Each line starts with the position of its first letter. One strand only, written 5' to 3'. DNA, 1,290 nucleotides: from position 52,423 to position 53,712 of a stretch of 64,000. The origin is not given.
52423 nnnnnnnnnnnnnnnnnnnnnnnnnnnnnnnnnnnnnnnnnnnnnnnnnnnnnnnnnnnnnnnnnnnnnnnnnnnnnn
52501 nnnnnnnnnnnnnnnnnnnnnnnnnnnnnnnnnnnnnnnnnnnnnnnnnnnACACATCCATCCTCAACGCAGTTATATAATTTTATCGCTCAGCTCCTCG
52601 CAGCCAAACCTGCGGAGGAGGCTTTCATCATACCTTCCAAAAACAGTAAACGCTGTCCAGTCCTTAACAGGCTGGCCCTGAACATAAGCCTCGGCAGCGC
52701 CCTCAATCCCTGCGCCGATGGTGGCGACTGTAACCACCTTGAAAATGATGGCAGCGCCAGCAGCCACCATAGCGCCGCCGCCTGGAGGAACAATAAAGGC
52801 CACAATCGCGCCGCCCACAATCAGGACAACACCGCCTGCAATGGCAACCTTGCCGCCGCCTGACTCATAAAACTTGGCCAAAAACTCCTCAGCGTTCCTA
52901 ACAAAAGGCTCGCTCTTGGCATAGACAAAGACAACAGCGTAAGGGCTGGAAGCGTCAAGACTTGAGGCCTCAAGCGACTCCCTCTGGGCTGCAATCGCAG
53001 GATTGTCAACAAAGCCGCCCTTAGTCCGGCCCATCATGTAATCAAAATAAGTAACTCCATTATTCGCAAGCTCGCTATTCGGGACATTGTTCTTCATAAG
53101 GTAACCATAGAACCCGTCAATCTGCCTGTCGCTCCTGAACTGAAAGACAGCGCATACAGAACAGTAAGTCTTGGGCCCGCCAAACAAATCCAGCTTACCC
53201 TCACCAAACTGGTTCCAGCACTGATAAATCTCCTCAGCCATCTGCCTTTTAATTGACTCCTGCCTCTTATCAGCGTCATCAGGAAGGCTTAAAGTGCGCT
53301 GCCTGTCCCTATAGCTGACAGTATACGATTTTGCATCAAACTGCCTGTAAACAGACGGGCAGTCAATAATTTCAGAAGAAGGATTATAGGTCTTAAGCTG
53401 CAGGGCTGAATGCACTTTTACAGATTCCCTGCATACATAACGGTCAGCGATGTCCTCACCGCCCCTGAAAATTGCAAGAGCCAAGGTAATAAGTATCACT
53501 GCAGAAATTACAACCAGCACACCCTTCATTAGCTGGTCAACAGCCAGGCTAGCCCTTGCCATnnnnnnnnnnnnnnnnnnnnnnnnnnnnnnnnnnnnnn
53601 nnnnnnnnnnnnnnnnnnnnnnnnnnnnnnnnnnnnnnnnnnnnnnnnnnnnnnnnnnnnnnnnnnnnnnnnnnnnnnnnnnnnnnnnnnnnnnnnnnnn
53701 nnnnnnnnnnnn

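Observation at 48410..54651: Two convergent operons encoding at least 11 class-III-signal-peptide-like (type IV pilin-like) proteins, including 40- and 51-aa mini-proteins and Cys-rich ectodomains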

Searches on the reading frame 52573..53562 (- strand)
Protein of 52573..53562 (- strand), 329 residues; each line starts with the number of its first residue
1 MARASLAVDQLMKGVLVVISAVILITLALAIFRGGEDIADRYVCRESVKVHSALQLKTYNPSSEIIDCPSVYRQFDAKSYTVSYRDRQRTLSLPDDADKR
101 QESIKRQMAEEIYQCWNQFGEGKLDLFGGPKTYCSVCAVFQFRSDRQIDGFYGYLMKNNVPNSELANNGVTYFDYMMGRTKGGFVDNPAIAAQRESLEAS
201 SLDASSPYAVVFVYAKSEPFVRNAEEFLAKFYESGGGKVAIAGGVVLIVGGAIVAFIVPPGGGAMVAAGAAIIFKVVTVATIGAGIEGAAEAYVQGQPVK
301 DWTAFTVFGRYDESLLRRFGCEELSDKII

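Call 3: search_protein_families(library=pfam, max_evalue=1, proteins=[window:52573-53559:-])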
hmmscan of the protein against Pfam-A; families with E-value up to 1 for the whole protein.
window:52573-53559:- (328 aa): 0 families

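Call 48: find_related_loci(query=A5, collection=metagenome_contigs, flank=10000)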
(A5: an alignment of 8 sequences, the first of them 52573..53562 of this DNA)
Query A5 (329 aa) in metagenome_contigs; peptide patterns used: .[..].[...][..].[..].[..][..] (x = any residue, [..] = any of these).
76 stretches matched a pattern; 44 encode a relative of the query (tblastn E <= 1e-3); 44 distinct loci.
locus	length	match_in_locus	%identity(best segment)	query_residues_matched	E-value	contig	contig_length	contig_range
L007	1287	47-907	49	41-325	9e-103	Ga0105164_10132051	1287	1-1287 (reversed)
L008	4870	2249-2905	30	11-272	3e-29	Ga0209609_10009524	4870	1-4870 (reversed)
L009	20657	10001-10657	30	11-272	3e-29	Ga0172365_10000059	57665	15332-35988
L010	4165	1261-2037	29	15-324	1e-28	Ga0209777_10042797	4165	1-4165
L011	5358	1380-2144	29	8-271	4e-27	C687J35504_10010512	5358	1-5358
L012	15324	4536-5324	28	23-324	4e-24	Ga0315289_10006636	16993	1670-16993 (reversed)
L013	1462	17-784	30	41-327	7e-24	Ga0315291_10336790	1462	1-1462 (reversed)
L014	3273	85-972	28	1-329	2e-23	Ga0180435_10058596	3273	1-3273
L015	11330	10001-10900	24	5-328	5e-23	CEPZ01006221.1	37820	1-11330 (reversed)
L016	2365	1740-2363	28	17-246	2e-22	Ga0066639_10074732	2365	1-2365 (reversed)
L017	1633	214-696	31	31-216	2e-22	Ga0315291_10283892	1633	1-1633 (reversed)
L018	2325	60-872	26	15-324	9e-22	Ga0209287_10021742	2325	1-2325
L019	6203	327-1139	26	15-324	9e-22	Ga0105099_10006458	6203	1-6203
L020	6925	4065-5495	27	1-234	3e-20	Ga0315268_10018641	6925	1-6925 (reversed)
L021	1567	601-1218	28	100-322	3e-20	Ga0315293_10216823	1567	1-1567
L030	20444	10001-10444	28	14-176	4e-13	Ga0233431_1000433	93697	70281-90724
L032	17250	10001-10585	25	3-203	5e-13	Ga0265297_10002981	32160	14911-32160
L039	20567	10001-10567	25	38-259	7e-9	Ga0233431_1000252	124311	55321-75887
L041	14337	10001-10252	34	100-178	2e-8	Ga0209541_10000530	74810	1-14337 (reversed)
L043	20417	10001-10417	23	15-161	1e-7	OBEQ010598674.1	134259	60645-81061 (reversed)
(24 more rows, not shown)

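Call 53: search_protein_families(library=pfam, max_evalue=0.001, proteins=[L032:3892-6174:+, L032:6865-9039:+, L032:13066-13911:+, L030:7705-9819:+, L043:4024-6171:+, L043:6220-7953:+, L041:5599-7779:+, L039:7637-9748:+, L009:1794-2645:+])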
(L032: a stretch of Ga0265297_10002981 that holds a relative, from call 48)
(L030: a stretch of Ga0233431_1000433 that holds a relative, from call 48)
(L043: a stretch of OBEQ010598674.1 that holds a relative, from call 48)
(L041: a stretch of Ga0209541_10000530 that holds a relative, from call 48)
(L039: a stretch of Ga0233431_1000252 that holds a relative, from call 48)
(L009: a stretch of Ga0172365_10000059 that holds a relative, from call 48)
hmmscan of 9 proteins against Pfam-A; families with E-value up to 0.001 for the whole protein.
L032:3892-6174:+ (760 aa): 1 family
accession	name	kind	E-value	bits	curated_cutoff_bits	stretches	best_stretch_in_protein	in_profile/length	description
PF00437.27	T2SSE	-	5.7e-16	58.6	24.9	1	408-587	92-256/370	Type II/IV secretion system protein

L032:6865-9039:+ (724 aa): 0 families

L032:13066-13911:+ (281 aa): 1 family
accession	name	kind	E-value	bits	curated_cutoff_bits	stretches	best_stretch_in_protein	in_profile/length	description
PF01478.23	Peptidase_A24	-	7.3e-10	39.7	26.5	1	11-122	3-98/104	Type IV leader peptidase family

L030:7705-9819:+ (704 aa): 0 families

L043:4024-6171:+ (715 aa): 0 families

L043:6220-7953:+ (577 aa): 0 families

L041:5599-7779:+ (726 aa): 0 families

L039:7637-9748:+ (703 aa): 0 families

L009:1794-2645:+ (283 aa): 1 family
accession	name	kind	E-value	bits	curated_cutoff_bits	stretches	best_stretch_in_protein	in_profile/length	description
PF01944.22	SpoIIM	-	3.9e-17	63.1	26.9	1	89-280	2-163/163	Stage II sporulation protein M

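Call 57: search_protein_families(library=pfam, max_evalue=1, proteins=[L032:6865-9039:+, L030:7705-9819:+, L043:4024-6171:+, L041:5599-7779:+, L030:5430-7721:+, L043:1739-4021:+, L032:476-1156:-, L032:1186-1587:-, L032:1629-3851:+])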
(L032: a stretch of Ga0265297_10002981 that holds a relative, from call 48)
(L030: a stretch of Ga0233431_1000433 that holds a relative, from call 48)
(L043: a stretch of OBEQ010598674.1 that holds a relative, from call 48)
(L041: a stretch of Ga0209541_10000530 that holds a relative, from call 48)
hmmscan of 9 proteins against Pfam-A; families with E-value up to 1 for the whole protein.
L032:6865-9039:+ (724 aa): 4 families
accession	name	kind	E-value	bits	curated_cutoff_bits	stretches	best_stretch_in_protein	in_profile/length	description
PF20990.2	DUF2207_C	-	0.056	13.6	33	1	95-143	138-186/247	Predicted membrane protein (DUF2207) C-terminal domain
PF21705.3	p55_CTD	-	0.13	13.2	27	0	14-45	20-54/80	p55, C-terminal domain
PF04651.18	Pox_A12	-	0.2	12.2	25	1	560-591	7-38/183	Poxvirus A12 protein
PF25472.1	DUF7902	-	0.47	11.1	26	0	611-638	42-69/85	Domain of unknown function (DUF7902)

L030:7705-9819:+ (704 aa): 0 families

L043:4024-6171:+ (715 aa): 2 families
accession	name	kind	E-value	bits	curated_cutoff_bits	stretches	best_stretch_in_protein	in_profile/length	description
PF18249.6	Ca_bind_SSO6904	-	0.15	12.8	25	1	528-584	22-77/90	Calcium binding protein SSO6904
PF20990.2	DUF2207_C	-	0.23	11.5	33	1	273-344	132-202/247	Predicted membrane protein (DUF2207) C-terminal domain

L041:5599-7779:+ (726 aa): 2 families
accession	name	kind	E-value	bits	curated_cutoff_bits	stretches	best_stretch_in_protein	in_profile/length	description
PF20990.2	DUF2207_C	-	0.059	13.5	33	1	41-144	99-187/247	Predicted membrane protein (DUF2207) C-terminal domain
PF01595.25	CNNM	-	0.36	10.9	28.4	1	63-171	23-129/181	Cyclin M transmembrane N-terminal domain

L030:5430-7721:+ (763 aa): 2 families
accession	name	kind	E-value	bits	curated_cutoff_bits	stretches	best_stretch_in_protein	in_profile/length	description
PF00437.27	T2SSE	-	6.4e-12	45.2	24.9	1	450-606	131-272/370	Type II/IV secretion system protein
PF13191.12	AAA_16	-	0.18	12.7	32.6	1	459-485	21-48/167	AAA ATPase domain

L043:1739-4021:+ (760 aa): 3 families
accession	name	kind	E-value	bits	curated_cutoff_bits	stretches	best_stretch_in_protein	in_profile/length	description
PF00437.27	T2SSE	-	3.3e-15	56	24.9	1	399-603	85-273/370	Type II/IV secretion system protein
PF06745.19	ATPase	-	0.017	14.9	26.6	1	459-515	20-80/231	KaiC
PF13191.12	AAA_16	-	0.026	15.5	32.6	1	459-559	25-120/167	AAA ATPase domain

L032:476-1156:- (226 aa): 12 families
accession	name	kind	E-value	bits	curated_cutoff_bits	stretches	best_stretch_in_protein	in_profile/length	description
PF14712.11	Snapin_Pallidin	-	0.00046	21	29.6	1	129-205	9-81/89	Snapin/Pallidin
PF17078.10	SHE3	-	0.0026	17.9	30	1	121-210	136-224/228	SWI5-dependent HO expression protein 3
PF03148.19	Tektin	-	0.014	14.7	34.3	1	124-209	272-354/383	Tektin family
PF15916.11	DUF4743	-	0.024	15.2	25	1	130-174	35-79/118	Domain of unknown function (DUF4743)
PF24164.1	TMP_N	-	0.033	15.1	27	1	134-181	24-70/82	Tape measure protein N-terminal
PF24625.1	DUF7626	-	0.042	14.1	27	1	6-28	8-30/55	Domain of unknown function (DUF7626)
PF07889.17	DUF1664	-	0.056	13.9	34.6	1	114-205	22-113/124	Protein of unknown function (DUF1664)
PF21769.2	vRNAP_dom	-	0.071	13.9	27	1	114-177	79-141/145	Virion DNA-directed RNA polymerase domain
PF03961.19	FapA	-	0.083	12.9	31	1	115-205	138-229/272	Flagellar Assembly Protein A beta solenoid domain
PF09288.16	UBA_3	-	0.087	13.1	20.4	0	17-45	9-37/55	Fungal ubiquitin-associated domain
PF08359.16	TetR_C_4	-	0.28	11.8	21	1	131-198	26-93/133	YsiA-like protein, C-terminal region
PF05377.16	FlaC_arch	-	0.39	11.6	27.8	0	163-206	2-41/55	Flagella accessory protein C (FlaC)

L032:1186-1587:- (133 aa): 9 families
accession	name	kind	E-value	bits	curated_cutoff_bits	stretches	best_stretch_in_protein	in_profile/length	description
PF10241.14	KxDL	-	0.0091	16.7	27.2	1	27-91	19-79/86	Uncharacterized conserved protein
PF08700.17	VPS51_Exo84_N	-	0.023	15.2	24.2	1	67-103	51-87/87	Vps51/EXO84/COG1 N-terminal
PF20663.3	COG4_N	-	0.026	15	27.3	1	21-56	23-58/107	Conserved oligomeric Golgi complex subunit 4, N-terminal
PF18052.6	Rx_N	-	0.036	14.6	27.7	1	56-95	7-46/93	Rx N-terminal domain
PF07889.17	DUF1664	-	0.041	14.3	34.6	1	27-101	44-121/124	Protein of unknown function (DUF1664)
PF14712.11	Snapin_Pallidin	-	0.14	13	29.6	1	33-95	18-83/89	Snapin/Pallidin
PF06419.17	COG6_N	-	0.14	12.8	27.4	1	54-123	20-88/114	Conserved oligomeric complex COG6, N-terminal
PF05377.16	FlaC_arch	-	0.17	12.7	27.8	0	67-100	21-54/55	Flagella accessory protein C (FlaC)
PF06009.19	Laminin_II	-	0.36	11.3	33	0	21-81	38-97/138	Laminin Domain II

L032:1629-3851:+ (740 aa): 3 families
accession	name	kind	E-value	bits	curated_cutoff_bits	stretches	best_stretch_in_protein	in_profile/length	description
PF12708.12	Pect-lyase_RHGA_epim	-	6e-13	49.5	27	1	246-335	7-90/213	Rhamnogalacturonase A/epimerase, pectate lyase-like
PF12218.14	End_N_terminal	-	0.11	12.7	26.3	1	248-273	1-26/67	N terminal extension of bacteriophage endosialidase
PF14221.11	DUF4330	-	0.28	11.8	27.6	0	3-63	4-64/167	Domain of unknown function (DUF4330)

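Call 63: search_protein_families(library=ncbifam, max_evalue=1, proteins=[window:52573-53562:-])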
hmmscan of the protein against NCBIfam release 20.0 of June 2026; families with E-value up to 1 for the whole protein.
window:52573-53562:- (329 aa): 2 families
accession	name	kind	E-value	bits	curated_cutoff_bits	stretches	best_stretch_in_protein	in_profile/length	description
TIGR03308.1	phn_thr-fam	hypoth_equivalog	0.34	10.7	201.65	1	227-286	96-154/204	phosphonate metabolim protein, transferase hexapeptide repeat family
NF041559.1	BTH_I2691_fam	subfamily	0.66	8.4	150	1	247-313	773-839/858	T6SS effector BTH_I2691 family protein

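Call 85: search_solved_structures(query=A8, max_evalue=10)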
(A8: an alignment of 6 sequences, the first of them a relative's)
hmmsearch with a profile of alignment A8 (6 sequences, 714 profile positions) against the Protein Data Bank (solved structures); distinct sequences matched with E-value up to 10: 1.
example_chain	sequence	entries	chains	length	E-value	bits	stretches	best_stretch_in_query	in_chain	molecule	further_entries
9y9z_A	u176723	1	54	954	6.7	7.9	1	6-93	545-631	CF2, TGME49_258090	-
